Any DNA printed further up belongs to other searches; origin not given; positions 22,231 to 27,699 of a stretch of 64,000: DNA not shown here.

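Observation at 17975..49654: Aryl-polyene (xanthomonadin/flexirubin-type) type II PKS cluster split into two loci in a PVC-like genome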

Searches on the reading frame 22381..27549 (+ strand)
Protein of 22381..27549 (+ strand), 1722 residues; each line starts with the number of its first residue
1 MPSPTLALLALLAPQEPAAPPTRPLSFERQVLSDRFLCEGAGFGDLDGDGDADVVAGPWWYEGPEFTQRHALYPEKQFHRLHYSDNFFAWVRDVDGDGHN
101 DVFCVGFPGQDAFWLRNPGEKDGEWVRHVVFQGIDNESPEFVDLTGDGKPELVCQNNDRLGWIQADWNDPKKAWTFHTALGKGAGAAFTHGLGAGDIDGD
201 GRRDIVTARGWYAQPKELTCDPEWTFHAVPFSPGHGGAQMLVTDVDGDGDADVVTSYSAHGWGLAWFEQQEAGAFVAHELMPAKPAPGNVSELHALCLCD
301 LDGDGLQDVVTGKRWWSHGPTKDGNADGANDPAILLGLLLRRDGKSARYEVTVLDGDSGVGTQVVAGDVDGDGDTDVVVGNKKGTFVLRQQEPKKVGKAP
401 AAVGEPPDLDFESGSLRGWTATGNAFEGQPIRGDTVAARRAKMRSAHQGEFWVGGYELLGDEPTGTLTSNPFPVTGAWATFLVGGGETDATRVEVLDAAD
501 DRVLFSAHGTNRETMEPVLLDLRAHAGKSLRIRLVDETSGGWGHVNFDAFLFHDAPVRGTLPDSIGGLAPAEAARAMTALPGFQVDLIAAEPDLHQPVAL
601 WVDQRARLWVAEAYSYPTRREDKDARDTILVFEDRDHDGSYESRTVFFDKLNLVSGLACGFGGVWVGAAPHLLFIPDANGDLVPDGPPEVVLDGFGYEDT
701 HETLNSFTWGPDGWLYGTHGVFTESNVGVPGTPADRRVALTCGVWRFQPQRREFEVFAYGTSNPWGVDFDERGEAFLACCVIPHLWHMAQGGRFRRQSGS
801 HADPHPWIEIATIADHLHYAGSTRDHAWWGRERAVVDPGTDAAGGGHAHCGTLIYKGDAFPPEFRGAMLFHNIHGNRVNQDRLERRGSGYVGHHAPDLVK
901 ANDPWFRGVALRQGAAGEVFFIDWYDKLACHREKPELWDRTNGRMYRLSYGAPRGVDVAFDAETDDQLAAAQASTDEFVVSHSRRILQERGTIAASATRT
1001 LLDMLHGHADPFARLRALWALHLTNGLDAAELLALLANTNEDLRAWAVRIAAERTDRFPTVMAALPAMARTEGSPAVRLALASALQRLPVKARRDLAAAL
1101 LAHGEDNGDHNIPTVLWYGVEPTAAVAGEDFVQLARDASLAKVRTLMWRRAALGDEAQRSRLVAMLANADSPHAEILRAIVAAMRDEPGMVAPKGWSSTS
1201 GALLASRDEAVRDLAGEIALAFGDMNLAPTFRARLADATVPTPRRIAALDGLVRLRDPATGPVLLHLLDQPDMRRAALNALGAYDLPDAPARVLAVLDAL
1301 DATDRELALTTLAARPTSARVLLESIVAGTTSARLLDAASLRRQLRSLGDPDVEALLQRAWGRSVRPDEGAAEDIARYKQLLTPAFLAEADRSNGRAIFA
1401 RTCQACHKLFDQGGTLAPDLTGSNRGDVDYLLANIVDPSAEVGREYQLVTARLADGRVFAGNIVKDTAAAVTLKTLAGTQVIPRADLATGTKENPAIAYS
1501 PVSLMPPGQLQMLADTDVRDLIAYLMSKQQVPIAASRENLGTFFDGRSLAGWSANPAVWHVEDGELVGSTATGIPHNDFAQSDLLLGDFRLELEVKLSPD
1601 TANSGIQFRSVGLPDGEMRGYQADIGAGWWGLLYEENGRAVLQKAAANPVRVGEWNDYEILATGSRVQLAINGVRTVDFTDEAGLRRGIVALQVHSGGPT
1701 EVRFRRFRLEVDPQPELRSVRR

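Call 6: search_protein_families(library=pfam, proteins=[window:22381-27549:+], max_evalue=0.01)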
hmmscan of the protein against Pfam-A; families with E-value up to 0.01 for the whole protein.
window:22381-27549:+ (1722 aa): 7 families
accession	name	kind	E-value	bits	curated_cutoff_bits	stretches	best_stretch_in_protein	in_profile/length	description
PF23500.1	DUF7133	-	9.7e-66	223.1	27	1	570-949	2-382/385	Domain of unknown function (DUF7133)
PF06439.18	3keto-disac_hyd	-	1.1e-30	107.6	26.8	1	1543-1709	5-186/187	3-keto-disaccharide hydrolase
PF13517.12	FG-GAP_3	-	2.1e-27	95.9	26.9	3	93-153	1-60/61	FG-GAP-like repeat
PF01839.29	FG-GAP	-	1.7e-26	92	22.1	4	361-381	2-22/37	FG-GAP repeat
PF13646.12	HEAT_2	-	1.3e-05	25.8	27.7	1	1245-1312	17-87/88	HEAT repeats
PF00034.26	Cytochrom_C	-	2.3e-05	26.1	21.3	0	1394-1423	3-33/90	Cytochrome c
PF13442.11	Cytochrome_CBB3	-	0.00011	22.9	27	1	1393-1425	4-31/68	Cytochrome C oxidase, cbb3-type, subunit III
